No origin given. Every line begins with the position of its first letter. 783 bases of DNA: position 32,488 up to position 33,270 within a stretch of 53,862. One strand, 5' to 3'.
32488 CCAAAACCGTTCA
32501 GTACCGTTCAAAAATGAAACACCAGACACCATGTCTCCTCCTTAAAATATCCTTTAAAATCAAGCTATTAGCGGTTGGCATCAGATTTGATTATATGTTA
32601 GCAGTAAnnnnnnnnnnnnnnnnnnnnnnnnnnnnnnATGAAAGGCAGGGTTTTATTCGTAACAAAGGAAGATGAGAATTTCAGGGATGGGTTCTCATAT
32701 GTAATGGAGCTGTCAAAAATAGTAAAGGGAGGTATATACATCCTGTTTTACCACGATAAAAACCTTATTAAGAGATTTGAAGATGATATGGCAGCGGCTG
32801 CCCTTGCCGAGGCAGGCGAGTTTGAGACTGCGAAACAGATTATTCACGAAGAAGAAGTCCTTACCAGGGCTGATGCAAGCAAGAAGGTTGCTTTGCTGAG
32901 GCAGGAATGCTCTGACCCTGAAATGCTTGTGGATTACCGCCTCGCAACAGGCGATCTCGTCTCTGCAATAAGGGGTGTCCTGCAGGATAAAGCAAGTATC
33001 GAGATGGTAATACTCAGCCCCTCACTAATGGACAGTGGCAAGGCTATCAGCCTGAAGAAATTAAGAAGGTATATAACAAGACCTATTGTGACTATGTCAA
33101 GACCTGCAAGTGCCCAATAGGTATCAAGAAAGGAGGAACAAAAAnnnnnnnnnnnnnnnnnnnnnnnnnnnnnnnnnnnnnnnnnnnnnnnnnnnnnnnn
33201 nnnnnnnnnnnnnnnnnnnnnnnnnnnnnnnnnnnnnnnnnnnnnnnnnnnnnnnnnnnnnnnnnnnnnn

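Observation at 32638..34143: Putative sigma-54 operon: two proteins sharing an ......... motif plus a TauE-family membrane protein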

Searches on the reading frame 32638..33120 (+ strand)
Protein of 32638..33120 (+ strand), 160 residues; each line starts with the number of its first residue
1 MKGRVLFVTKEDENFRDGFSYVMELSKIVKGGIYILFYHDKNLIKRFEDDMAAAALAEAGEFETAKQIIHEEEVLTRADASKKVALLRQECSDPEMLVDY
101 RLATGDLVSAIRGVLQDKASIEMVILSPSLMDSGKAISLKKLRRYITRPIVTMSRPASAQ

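Call 3: search_protein_families(library=pfam, proteins=[window:32638-33120:+], max_evalue=1)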
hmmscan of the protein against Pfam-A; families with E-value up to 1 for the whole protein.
window:32638-33120:+ (160 aa): 0 families

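Call 4: search_protein_families(library=ncbifam, proteins=[window:32638-33120:+], max_evalue=1)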
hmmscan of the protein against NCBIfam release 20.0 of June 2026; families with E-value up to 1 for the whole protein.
window:32638-33120:+ (160 aa): 2 families
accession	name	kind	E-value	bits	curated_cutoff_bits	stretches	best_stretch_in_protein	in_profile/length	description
NF010081.0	PRK13566.1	equivalog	0.012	13.9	645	1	46-128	493-579/729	anthranilate synthase component I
TIGR00823.1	EIIA-LAC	subfamily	0.023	14.9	136.95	1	51-99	22-70/99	lactose-specific PTS transporter subunit IIA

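Call 9: find_homologous_proteins(query=window:32638-33120:+, max_evalue=0.1)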
Query window:32638-33120:+ (160 aa): 49 proteins with E <= 0.1 among 147 candidates.
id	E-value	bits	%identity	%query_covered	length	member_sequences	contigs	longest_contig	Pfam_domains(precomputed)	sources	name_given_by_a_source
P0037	2.9e-93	327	98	100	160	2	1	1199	-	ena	-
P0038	1.5e-88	312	92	100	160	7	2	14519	-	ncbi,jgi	-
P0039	4.5e-85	301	88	100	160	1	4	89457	-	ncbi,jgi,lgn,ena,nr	ncbi:MAG TPA: hypothetical protein ENI58_09695 [Nitrospirae bacterium]|jgi:hypothetical protein|nr:h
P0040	4.5e-83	294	88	100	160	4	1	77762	-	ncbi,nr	ncbi:MAG: hypothetical protein VST71_00585 [Nitrospirota bacterium]|nr:hypothetical protein [Nitrosp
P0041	2.4e-79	282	83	100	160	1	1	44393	-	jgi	-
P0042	3.3e-75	269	80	100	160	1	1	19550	-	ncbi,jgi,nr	ncbi:MAG: hypothetical protein GXO94_03390 [Nitrospirae bacterium]|nr:hypothetical protein [Nitrospi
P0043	6.1e-74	264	78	98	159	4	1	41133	-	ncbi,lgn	-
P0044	1.0e-69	251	74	100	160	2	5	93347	-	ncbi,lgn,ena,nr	ncbi:MAG TPA: hypothetical protein ENJ04_07890 [Nitrospirae bacterium]|nr:hypothetical protein [Nitr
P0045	1.3e-66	241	70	99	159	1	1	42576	-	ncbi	-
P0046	3.5e-64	233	81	83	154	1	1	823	-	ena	-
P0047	6.4e-44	167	52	99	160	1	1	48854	-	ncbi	-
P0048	2.8e-43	165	51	98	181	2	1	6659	-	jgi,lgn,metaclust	jgi:hypothetical protein|metaclust:\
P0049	1.9e-42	162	51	98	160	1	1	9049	-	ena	-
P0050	8.7e-42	160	49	98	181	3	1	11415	-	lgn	-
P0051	1.0e-41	160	51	98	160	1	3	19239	-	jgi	jgi:hypothetical protein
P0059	3.5e-34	136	46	98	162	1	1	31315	-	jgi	jgi:hypothetical protein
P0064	4.7e-32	129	45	99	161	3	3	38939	-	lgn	-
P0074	1.2e-26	111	39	100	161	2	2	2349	PF00582.33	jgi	jgi:hypothetical protein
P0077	3.7e-26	110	39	100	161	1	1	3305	-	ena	-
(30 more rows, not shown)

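Call 12: find_encoding_contigs(protein=P0047, flank=8000, max_places=3)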
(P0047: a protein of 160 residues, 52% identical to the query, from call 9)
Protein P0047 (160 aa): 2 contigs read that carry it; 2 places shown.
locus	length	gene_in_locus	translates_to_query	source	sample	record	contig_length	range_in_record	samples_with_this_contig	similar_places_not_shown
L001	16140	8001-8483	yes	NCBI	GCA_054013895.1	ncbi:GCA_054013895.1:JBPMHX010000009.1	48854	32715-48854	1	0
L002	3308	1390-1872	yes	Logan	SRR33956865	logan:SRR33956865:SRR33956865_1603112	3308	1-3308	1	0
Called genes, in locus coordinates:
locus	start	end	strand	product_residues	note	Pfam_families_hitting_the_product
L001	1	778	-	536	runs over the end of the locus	PF11845:Tll0287-like, PF00512:HisKA, PF02518:HATPase_c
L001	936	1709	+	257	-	PF01975:SurE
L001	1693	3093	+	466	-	PF00890:FAD_binding_2 (faint), PF01134:GIDA (faint), PF01266:DAO (faint), PF03486:HI0933_like (faint), PF05834:Lycopene_cycl (faint), PF07992:Pyr_redox_2 (faint), PF13738:Pyr_redox_3 (faint), PF21688:FAD-depend_C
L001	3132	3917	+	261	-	PF03692:CxxCxxCC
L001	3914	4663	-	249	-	-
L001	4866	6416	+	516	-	PF00672:HAMP (weak), PF00512:HisKA, PF02518:HATPase_c, PF14501:HATPase_c_5 (weak)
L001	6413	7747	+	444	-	PF00072:Response_reg, PF00158:Sigma54_activat, PF14532:Sigma54_activ_2, PF00004:AAA (weak), PF07724:AAA_2 (weak), PF07728:AAA_5, PF25601:AAA_lid_14, PF02954:HTH_8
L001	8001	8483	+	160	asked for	-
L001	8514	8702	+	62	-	-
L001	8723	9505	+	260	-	PF01925:TauE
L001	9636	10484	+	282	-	PF00582:Usp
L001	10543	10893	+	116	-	PF00072:Response_reg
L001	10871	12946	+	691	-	PF01569:PAP2, PF13231:PMT_2, PF02366:PMT (weak)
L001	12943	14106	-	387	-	PF17785:PUA_3, PF10672:Methyltrans_SAM, PF02475:TRM5-TYW2_MTfase, PF03602:Cons_hypoth95, PF05175:MTS (weak), PF02005:TRM (weak), PF09445:Methyltransf_15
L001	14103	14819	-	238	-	PF01656:CbiA (weak), PF13500:AAA_26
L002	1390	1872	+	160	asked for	-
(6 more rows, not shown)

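Call 13: find_encoding_contigs(protein=P0064, flank=8000, max_places=3)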
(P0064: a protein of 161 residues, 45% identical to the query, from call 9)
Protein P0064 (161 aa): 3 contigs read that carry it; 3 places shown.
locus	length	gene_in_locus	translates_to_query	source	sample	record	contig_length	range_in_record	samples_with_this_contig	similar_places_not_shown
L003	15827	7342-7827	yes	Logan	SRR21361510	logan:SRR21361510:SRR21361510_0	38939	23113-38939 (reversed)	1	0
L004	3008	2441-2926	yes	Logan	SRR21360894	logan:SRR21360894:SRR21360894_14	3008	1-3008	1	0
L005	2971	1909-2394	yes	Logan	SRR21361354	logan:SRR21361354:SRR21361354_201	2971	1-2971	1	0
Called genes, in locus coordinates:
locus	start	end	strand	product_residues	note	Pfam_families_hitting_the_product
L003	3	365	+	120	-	?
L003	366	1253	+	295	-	PF00582:Usp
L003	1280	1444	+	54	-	-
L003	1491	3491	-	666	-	PF07724:AAA_2 (faint), PF00072:Response_reg, PF00004:AAA, PF07728:AAA_5 (weak), PF22667:Lon_lid, PF05362:Lon_C, PF13541:ChlI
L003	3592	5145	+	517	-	PF14501:HATPase_c_5 (faint), PF00672:HAMP (weak), PF00512:HisKA, PF02518:HATPase_c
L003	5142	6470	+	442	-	PF00072:Response_reg, PF00158:Sigma54_activat, PF14532:Sigma54_activ_2, PF00004:AAA (weak), PF07724:AAA_2 (weak), PF07728:AAA_5, PF25601:AAA_lid_14, PF02954:HTH_8, +2 more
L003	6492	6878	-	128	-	PF02661:Fic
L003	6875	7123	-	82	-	PF04014:MazE_antitoxin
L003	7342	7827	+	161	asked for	-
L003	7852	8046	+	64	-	-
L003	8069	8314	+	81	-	-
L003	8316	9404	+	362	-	PF01925:TauE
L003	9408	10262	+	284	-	PF00582:Usp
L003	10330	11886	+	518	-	PF00672:HAMP (weak), PF00512:HisKA, PF02518:HATPase_c, PF14501:HATPase_c_5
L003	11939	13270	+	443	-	PF00072:Response_reg, PF00158:Sigma54_activat, PF14532:Sigma54_activ_2, PF00004:AAA (weak), PF07724:AAA_2, PF07728:AAA_5, PF25601:AAA_lid_14, PF02954:HTH_8 (weak), +1 more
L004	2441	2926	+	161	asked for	-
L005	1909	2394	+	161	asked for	-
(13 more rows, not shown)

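Call 14: find_encoding_contigs(protein=P0059, flank=8000, max_places=3)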
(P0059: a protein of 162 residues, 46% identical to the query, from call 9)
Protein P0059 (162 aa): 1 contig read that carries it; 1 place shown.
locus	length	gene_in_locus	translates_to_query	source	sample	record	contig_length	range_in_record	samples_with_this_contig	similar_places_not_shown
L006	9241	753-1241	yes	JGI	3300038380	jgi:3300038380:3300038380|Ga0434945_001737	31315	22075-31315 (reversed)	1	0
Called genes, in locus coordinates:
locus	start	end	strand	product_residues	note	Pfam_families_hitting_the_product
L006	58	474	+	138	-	PF25601:AAA_lid_14, PF02954:HTH_8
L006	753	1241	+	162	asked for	-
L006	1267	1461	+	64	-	-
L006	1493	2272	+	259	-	PF01925:TauE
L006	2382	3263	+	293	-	PF00582:Usp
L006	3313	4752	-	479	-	PF00361:Proton_antipo_M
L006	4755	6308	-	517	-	PF00361:Proton_antipo_M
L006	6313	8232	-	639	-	PF00662:Proton_antipo_N, PF00361:Proton_antipo_M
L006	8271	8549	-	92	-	PF00420:Oxidored_q2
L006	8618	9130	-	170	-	PF00499:Oxidored_q3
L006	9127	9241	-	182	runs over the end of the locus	PF13183:Fer4_8 (faint), PF14697:Fer4_21 (faint), PF00037:Fer4 (weak), PF12797:Fer4_2 (faint), PF13237:Fer4_10 (weak), PF12838:Fer4_7, PF13187:Fer4_9 (weak), PF00037:Fer4 (weak), +2 more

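Call 20: find_related_loci(query=A1, collection=genome_contigs, flank=7000)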
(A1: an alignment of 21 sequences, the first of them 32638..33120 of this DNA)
Query A1 (160 aa) in genome_contigs; peptide patterns used: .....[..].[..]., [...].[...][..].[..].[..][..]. (x = any residue, [..] = any of these).
288 stretches matched a pattern; 61 encode a relative of the query (tblastn E <= 1e-3); 59 distinct loci.
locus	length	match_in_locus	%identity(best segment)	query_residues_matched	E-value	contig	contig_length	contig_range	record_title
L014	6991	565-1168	88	1-160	5e-89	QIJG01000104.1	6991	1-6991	MAG: Nitrospirae bacterium isolate SZUA-77 Ga0063293_10022245, whole genome shotgun sequence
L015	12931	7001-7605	88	1-160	3e-88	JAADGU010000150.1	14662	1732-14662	MAG: Nitrospirota bacterium isolate M_MetaBat.13 contig-127_22360, whole genome shotgun sequence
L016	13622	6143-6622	74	1-160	3e-79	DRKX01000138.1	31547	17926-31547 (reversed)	MAG TPA_asm: Nitrospirae bacterium isolate HyVt-450 HyVt-450_k145_577163, whole genome shotgun sequence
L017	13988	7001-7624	80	1-160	5e-77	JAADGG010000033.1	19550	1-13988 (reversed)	MAG: Nitrospirota bacterium isolate M_MetaBat.107 contig-127_9984, whole genome shotgun sequence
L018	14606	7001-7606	92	1-160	4e-93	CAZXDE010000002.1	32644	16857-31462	MAG TPA_asm: uncultured Thermodesulfovibrio sp. isolate binchicken_co121_306 genome assembly, contig: NODE_592_length_32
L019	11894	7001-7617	58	1-159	2e-52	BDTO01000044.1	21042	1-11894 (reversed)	Bacterium BMS3Bbin05 DNA, contig: NODE_40, whole genome shotgun sequence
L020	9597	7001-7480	49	1-159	2e-49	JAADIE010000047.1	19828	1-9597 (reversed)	MAG: Nitrospirota bacterium isolate M_MetaBat.26 contig-127_5820, whole genome shotgun sequence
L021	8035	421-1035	49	1-159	5e-49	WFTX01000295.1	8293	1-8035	MAG: Nitrospirae bacterium isolate S139_46 k151_580349, whole genome shotgun sequence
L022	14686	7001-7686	47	1-157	3e-46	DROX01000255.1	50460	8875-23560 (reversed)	MAG TPA_asm: Nitrospirae bacterium isolate HyVt-545 HyVt-545_k145_798743, whole genome shotgun sequence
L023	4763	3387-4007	45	1-159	3e-42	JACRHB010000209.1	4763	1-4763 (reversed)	MAG: Nitrospirae bacterium isolate NC_groundwater_1766_Pr3_B-0.1um_47_18 SR-2_scaffold_141_3610336, whole genome shotgun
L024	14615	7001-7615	48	1-159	1e-41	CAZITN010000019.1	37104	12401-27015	MAG TPA_asm: uncultured Thermodesulfovibrio sp. isolate binchicken_co172_180 genome assembly, contig: NODE_711_length_37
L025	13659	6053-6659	46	1-160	4e-40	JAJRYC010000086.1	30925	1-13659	MAG: Nitrospirae bacterium isolate Dive96_bin3.242 k141_2873718, whole genome shotgun sequence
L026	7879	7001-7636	47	1-155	2e-39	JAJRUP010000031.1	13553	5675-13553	MAG: bacterium isolate Dive96_bin10.193 k141_743209, whole genome shotgun sequence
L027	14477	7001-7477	45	1-159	1e-39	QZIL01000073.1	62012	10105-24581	MAG: Nitrospiraceae bacterium isolate SURF_66 Ga0104751_1000587, whole genome shotgun sequence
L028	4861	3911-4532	45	1-159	8e-39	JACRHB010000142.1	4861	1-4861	MAG: Nitrospirae bacterium isolate NC_groundwater_1766_Pr3_B-0.1um_47_18 SR-2_scaffold_141_2296770, whole genome shotgun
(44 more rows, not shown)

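Call 33: search_solved_structures(query=A1, max_evalue=1, show_alignments=1)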
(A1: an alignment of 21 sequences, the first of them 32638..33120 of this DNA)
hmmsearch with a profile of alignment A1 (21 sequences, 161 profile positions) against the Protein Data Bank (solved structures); distinct sequences matched with E-value up to 1: 5.
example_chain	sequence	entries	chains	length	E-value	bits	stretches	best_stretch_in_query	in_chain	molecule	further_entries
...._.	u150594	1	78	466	0.002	21.2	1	41-121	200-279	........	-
4rv1_A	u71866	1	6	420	0.0028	20.7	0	52-88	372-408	Engineered Protein OR497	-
4hxt_A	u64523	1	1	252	0.0065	19.5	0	52-88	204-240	De Novo Protein OR329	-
8b1n_A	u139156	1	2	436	0.11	15.5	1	90-151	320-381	tRNA (guanine-N(1)-)-methyltransferase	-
8ri0_A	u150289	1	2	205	0.11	15.4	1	90-151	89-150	tRNA (guanine-N(1)-)-methyltransferase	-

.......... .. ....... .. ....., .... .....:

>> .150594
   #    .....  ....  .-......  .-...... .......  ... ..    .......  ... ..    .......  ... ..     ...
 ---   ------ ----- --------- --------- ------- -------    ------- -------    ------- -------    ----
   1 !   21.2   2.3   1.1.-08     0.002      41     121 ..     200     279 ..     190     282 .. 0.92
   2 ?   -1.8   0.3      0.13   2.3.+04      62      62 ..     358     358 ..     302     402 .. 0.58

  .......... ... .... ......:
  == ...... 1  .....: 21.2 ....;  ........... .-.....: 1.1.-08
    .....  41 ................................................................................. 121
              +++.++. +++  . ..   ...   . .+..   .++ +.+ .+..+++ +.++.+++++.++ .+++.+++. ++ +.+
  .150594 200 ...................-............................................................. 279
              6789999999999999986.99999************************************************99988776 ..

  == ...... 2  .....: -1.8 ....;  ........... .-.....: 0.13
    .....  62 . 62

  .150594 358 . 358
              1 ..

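Call 37: predict_structure(alignment_id=A1)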
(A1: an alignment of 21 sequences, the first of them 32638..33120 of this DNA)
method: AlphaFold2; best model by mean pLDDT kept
length: 160 residues; sequences in the alignment: 21
mean_pLDDT: 78.4   pTM: 0.74
mean pLDDT of the five models: 78.4, 76.9, 73.0, 71.9, 64.1
residues with pLDDT >= 90: 28; 70-90: 92; 50-70: 36; < 50: 4
segments of 3 or more residues with pLDDT < 50: 158-160
pLDDT, mean of each block of 10 residues (from residue 1): 85 85 87 88 57 54 69 84 88 79 87 91 89 65 86 61
secondary structure, 60 per line:
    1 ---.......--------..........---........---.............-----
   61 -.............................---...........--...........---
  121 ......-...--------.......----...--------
elements in order: E4-10 H19-28 E32-39 H43-55 H62-90 E97-104 H107-117 E121-126 H139-145 E150-152

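Call 40: fold_search(model_id=the predicted structure, library=pdb)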
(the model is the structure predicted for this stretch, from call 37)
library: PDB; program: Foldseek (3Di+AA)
matches with E <= 10: 1190; with E <= 0.001: 15
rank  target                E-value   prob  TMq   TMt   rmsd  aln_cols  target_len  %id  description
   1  2dum_A                1.6e-05  1.00  0.61  0.66   4.5       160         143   14  Crystal structure of hypothetical protein, PH0823 (released 2007-01-24)
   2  3hgm_A                2.1e-05  1.00  0.57  0.62   6.0       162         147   11  Universal Stress Protein TeaD from the TRAP transporter TeaABC of Halomonas elongata (released 2010-03-02)
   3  2dum_B                1.2e-04  1.00  0.55  0.62   4.8       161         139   15  Crystal structure of hypothetical protein, PH0823 (released 2007-01-24)
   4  2dum_C                1.4e-04  1.00  0.49  0.52   6.5       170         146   15  Crystal structure of hypothetical protein, PH0823 (released 2007-01-24)
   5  3s3t_B                1.8e-04  1.00  0.61  0.67   4.7       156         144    8  Universal stress protein UspA from Lactobacillus plantarum (released 2011-06-08)
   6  3hgm_C                1.9e-04  1.00  0.57  0.66   6.0       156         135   10  Universal Stress Protein TeaD from the TRAP transporter TeaABC of Halomonas elongata (released 2010-03-02)
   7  4r2l_A                2.1e-04  1.00  0.59  0.65   5.0       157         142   13  Crystal structure of YnaF (Universal Stress Protein F) from Salmonella typhimurium (released 2015-02-04)
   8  4r2l_B                2.6e-04  1.00  0.56  0.64   5.4       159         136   14  Crystal structure of YnaF (Universal Stress Protein F) from Salmonella typhimurium (released 2015-02-04)
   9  3s3t_A                3.0e-04  1.00  0.60  0.65   4.9       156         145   10  Universal stress protein UspA from Lactobacillus plantarum (released 2011-06-08)
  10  2dum_D                3.0e-04  1.00  0.60  0.66   4.1       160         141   15  Crystal structure of hypothetical protein, PH0823 (released 2007-01-24)
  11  3fg9_D                4.1e-04  1.00  0.54  0.57   5.4       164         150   15  The crystal structure of an universal stress protein UspA family protein from Lactobacillus plantarum WCFS1 (released 2008-12-23)
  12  3hgm_D                4.4e-04  1.00  0.55  0.61   6.1       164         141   11  Universal Stress Protein TeaD from the TRAP transporter TeaABC of Halomonas elongata (released 2010-03-02)
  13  4r2m_B                6.0e-04  1.00  0.57  0.63   5.2       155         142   13  Crystal Structure of R134D mutant of YnaF (Universal Stress Protein F) from Salmonella typhimurium (released 2015-02-04)
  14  4wny                  6.4e-04  1.00  0.57  0.68   4.2       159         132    8  Crystal structure of a protein from the universal stress protein family from Burkholderia pseudomallei (released 2014-11-05)
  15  3fg9_C                8.9e-04  1.00  0.56  0.59   5.2       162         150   14  The crystal structure of an universal stress protein UspA family protein from Lactobacillus plantarum WCFS1 (released 2008-12-23)
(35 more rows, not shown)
